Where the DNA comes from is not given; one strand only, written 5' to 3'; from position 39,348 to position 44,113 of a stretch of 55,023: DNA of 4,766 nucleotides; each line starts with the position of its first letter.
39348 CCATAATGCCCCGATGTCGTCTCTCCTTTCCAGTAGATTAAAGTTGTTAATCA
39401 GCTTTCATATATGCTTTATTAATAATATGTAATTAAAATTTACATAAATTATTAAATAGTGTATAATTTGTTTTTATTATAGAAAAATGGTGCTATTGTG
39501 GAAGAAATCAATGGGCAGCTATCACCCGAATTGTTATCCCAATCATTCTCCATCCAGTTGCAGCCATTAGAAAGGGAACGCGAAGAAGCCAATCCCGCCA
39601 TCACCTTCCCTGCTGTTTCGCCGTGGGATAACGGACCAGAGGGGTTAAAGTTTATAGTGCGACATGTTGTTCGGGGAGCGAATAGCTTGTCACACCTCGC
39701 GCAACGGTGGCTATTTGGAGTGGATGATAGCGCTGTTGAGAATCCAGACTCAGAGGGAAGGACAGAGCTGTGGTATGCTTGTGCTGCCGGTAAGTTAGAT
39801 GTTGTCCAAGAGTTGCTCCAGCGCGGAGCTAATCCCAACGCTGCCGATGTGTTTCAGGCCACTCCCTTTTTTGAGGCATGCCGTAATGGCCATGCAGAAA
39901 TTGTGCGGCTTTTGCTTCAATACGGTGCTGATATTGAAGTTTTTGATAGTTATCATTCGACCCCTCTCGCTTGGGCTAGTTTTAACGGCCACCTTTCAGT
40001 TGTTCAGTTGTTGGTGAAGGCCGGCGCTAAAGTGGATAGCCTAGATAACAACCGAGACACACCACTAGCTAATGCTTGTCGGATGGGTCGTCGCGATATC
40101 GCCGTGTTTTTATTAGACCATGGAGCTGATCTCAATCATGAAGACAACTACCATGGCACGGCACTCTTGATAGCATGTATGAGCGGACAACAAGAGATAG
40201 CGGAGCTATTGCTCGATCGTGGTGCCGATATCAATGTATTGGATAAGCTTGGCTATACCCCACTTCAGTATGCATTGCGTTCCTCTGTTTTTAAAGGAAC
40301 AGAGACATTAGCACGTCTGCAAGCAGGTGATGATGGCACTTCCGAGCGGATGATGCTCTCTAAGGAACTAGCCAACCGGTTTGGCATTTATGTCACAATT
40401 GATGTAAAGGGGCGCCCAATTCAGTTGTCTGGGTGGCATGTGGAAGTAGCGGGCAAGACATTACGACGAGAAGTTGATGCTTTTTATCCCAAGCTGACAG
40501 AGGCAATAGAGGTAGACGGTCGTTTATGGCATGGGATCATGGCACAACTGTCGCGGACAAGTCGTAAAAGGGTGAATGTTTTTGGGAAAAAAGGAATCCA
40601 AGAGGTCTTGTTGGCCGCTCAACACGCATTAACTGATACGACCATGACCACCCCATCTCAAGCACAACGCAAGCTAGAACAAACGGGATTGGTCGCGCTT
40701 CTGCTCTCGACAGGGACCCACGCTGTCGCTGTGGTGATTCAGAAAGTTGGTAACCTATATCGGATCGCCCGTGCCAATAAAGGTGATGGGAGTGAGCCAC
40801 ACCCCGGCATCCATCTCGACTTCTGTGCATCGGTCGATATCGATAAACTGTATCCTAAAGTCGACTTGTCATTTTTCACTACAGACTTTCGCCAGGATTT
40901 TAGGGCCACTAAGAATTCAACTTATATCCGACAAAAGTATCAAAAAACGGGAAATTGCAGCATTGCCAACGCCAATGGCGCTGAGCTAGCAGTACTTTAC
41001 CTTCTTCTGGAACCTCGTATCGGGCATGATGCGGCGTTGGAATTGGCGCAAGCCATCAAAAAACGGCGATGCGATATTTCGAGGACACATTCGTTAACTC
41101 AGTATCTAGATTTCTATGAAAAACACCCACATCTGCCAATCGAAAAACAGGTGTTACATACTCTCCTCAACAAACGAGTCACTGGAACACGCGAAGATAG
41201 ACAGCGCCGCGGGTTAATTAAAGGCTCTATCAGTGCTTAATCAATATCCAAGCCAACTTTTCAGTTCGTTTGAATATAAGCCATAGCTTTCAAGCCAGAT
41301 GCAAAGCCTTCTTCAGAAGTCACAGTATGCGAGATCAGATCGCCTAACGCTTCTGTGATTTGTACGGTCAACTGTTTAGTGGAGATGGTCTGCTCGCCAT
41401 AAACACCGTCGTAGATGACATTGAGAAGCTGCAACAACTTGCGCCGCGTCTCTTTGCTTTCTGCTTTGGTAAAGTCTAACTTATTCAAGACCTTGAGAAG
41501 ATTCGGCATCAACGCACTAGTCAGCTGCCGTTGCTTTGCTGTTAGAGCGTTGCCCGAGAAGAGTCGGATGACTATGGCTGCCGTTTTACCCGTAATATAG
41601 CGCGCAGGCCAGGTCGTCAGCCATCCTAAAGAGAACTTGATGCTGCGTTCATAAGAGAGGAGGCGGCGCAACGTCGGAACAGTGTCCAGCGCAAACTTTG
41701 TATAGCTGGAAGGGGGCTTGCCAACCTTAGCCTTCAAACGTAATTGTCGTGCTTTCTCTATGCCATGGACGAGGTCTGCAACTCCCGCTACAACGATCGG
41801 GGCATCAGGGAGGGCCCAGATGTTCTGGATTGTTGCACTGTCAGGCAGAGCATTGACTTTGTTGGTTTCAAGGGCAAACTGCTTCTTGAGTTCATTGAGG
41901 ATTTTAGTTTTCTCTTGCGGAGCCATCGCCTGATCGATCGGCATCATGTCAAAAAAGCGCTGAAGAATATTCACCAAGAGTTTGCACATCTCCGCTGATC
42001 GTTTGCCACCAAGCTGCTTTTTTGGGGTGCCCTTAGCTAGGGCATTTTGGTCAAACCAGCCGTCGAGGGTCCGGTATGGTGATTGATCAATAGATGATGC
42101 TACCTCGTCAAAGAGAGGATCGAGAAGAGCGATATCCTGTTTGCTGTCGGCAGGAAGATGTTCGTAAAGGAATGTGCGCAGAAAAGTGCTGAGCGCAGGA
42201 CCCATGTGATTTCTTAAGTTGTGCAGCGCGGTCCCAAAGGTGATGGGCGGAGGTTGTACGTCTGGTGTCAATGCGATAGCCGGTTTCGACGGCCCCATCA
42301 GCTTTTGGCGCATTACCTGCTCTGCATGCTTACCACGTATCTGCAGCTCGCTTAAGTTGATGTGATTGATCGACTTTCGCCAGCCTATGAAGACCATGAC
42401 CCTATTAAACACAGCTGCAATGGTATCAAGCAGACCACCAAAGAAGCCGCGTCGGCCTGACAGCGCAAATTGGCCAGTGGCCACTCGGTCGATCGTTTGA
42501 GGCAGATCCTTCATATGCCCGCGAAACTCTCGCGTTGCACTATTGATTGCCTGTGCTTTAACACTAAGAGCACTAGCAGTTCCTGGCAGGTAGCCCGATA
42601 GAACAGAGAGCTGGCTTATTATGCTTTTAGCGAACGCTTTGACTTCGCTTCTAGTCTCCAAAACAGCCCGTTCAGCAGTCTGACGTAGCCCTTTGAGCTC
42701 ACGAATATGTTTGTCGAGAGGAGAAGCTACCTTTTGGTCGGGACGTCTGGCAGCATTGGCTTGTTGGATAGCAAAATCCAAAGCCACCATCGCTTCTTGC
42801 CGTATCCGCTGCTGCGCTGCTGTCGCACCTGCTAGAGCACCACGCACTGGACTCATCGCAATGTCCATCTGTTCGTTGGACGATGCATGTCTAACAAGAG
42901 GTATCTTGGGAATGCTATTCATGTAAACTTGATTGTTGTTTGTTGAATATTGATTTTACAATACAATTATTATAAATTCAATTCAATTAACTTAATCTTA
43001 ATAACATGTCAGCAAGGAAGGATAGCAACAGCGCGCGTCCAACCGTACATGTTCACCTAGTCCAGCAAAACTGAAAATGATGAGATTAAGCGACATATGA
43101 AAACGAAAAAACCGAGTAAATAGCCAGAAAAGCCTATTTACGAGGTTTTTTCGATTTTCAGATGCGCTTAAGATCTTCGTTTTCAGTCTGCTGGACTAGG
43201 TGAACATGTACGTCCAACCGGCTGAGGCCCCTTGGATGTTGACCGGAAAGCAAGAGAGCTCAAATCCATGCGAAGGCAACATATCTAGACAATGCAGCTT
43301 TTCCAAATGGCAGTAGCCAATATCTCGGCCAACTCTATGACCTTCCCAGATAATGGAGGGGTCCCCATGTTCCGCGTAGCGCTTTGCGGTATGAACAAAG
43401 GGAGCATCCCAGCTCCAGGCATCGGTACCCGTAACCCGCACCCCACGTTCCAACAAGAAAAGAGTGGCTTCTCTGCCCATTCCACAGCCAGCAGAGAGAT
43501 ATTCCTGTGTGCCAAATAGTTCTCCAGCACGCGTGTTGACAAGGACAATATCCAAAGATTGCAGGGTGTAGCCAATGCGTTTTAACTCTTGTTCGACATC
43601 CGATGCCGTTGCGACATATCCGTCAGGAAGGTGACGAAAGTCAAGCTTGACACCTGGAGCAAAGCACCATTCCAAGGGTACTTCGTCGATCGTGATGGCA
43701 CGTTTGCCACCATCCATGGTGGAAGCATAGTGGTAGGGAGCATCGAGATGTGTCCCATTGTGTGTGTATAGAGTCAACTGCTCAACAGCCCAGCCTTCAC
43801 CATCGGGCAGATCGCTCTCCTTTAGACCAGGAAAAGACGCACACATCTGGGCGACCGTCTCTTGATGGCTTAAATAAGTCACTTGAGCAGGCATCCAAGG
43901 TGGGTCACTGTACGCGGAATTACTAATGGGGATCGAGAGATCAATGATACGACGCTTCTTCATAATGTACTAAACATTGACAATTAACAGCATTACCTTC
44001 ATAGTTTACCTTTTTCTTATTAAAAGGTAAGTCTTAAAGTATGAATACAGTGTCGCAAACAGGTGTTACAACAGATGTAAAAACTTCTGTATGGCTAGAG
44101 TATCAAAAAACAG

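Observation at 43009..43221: Clean MITE insertion with target-site duplication has rewritten the 3' end of the cyclase/formamidase gene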

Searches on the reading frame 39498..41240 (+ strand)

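Call 11: search_protein_families(library=pfam, proteins=[window:39498-41240:+], max_evalue=0.01)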
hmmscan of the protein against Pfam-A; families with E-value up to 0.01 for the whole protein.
window:39498-41240:+ (580 aa): 7 families
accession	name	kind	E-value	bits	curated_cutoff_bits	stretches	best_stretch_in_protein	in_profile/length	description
PF12796.13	Ank_2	-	8.3e-55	183.8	27.3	4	91-181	1-88/90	Ankyrin repeats (3 copies)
PF00023.36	Ank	-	1.4e-39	132.3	21.1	5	87-117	2-32/33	Ankyrin repeat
PF13637.12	Ank_4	-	4.6e-34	116.1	22.7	5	91-140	1-50/50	Ankyrin repeats (many copies)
PF13606.12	Ank_3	-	8.7e-33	108.6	22.3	4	121-147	3-29/30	Ankyrin repeat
PF13857.12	Ank_5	-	3.9e-23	81.7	27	3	205-259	1-56/56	Ankyrin repeats (many copies)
PF24521.3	Ank_KRIT1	-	1.3e-09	38.4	80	1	89-175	20-107/149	KRIT1 ankyrin-repeats domain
PF23745.1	ANK_LRRK2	-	6.6e-07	29.7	27.5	0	172-243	17-88/130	LRRK2 ANK repeat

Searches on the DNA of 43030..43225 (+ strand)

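Call 22: search_dna_similar(query=window:43030-43225:+, collection=plasmids, mode=distant, max_evalue=0.01)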
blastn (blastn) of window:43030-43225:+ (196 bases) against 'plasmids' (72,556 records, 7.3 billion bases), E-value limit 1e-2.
No match.

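Call 68: search_dna_similar(query=window:43045-43211:+, collection=phages, mode=distant, max_evalue=0.01)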
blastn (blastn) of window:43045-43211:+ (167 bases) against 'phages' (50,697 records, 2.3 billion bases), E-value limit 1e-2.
Records with a match: 1; places in all: 1; records where one place covers at least 80% of the query: 0.
Best place of each record, by identity: 95-99% 1.
By first word of the organism name: Xanthomonas 1.
By host as written in the record: Xanthomonas vesicatoria 1.
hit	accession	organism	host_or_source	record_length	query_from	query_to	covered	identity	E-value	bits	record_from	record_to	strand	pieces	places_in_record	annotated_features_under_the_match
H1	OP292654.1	Xanthomonas phage XbC2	Xanthomonas vesicatoria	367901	20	49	18%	96.7%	3e-3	47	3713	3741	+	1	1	hypothetical protein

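Call 69: search_dna_similar(query=window:43178-43211:-, collection=plasmids, mode=distant, max_evalue=10, max_rows=40)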
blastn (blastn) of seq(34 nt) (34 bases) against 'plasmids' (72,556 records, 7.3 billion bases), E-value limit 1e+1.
Records with a match: 6; places in all: 6; records where one place covers at least 80% of the query: 3.
Best place of each record, by identity: 80-90% 6.
By first word of the organism name: Acinetobacter 3; Rhizobium 3.
By predicted mobility (MOB-suite, as given by PLSDB): non-mobilizable 3; mobilizable 2; conjugative 1.
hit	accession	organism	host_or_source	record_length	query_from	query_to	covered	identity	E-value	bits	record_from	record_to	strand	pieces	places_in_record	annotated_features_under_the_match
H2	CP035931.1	Acinetobacter baumannii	Homo sapiens,blood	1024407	2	32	91%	83.9%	3e+0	35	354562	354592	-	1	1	eda: bifunctional 4-hydroxy-2-oxoglutarate ...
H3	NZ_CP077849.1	Acinetobacter baumannii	Homo sapiens,Rectal swab_P28_BU14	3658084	2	32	91%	83.9%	3e+0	35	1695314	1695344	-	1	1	none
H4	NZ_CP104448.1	Acinetobacter baumannii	Homo sapiens,sputum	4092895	2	32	91%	83.9%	3e+0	35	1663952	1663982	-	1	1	none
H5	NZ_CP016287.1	Rhizobium leguminosarum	Vavilovia formosa,cell culture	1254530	5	30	76%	88.5%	3e+0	35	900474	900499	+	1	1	record has no annotation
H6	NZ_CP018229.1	Rhizobium leguminosarum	Vavilovia formosa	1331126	5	30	76%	88.5%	3e+0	35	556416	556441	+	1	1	record has no annotation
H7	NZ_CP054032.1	Rhizobium indicum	Pisum sativum l. (pea),Pure culture,Pea ...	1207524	5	30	76%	88.5%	3e+0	35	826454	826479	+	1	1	record has no annotation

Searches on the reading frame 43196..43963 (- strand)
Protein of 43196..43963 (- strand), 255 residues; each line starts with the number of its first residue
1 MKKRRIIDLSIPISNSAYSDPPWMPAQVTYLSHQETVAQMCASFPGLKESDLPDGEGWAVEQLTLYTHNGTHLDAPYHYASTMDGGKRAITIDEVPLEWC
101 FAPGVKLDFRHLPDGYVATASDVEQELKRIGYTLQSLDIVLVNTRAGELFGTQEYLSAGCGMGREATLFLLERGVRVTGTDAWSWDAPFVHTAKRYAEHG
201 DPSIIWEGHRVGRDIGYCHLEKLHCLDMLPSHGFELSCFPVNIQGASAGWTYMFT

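Call 11: search_protein_families(library=pfam, proteins=[window:43196-43963:-], max_evalue=0.01)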
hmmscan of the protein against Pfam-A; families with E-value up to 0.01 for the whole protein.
window:43196-43963:- (255 aa): 1 family
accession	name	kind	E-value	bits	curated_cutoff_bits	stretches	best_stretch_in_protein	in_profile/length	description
PF04199.19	Cyclase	-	7.5e-37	127.1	23.1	1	7-187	1-142/142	Putative cyclase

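Call 13: find_encoding_contigs(protein=window:43196-43963:-, flank=10000, max_places=10)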
Protein window:43196-43963:- (255 aa): 7 contigs read that carry it; 5 places shown.
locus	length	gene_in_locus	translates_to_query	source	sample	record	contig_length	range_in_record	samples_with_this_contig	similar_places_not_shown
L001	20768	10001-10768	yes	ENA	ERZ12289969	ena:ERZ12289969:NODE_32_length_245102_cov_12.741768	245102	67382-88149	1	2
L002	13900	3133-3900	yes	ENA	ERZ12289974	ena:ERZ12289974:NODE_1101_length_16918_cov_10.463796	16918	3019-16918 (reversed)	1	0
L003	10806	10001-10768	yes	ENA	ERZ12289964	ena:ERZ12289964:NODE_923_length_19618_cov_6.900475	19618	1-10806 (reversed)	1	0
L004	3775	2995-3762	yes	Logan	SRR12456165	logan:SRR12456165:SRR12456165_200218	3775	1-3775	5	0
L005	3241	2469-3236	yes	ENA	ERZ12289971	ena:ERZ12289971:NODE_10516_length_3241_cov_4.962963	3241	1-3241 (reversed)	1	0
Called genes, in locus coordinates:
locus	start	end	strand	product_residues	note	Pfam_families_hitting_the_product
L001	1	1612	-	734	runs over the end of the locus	PF00580:UvrD-helicase, PF13245:AAA_19, PF13604:AAA_30 (faint), PF01443:Viral_helicase1 (faint), PF13361:UvrD_C, PF13538:UvrD_C_2 (weak)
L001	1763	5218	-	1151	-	PF01619:Pro_dh, PF00171:Aldedh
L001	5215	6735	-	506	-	-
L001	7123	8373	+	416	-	PF07075:NamZ_N, PF20732:NamZ_C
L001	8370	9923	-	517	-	-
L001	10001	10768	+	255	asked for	PF04199:Cyclase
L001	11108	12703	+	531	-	-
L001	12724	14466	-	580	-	PF12796:Ank_2, PF00023:Ank (weak), PF12796:Ank_2, PF13637:Ank_4, PF12796:Ank_2, PF12796:Ank_2, PF13857:Ank_5, PF13637:Ank_4, +8 more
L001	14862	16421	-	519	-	PF03219:TLC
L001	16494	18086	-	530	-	PF03219:TLC, PF07690:MFS_1 (weak)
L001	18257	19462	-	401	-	PF00162:PGK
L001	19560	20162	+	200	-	PF12766:Pyridox_oxase_2 (weak), PF01243:PNPOx_N, PF10590:PNP_phzG_C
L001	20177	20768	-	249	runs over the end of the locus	PF00929:RNase_T, PF12843:QSregVF_b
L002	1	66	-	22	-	?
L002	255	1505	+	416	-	PF07075:NamZ_N, PF20732:NamZ_C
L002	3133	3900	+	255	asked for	PF04199:Cyclase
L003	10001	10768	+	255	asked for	PF04199:Cyclase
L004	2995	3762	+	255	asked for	PF04199:Cyclase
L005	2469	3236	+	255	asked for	PF04199:Cyclase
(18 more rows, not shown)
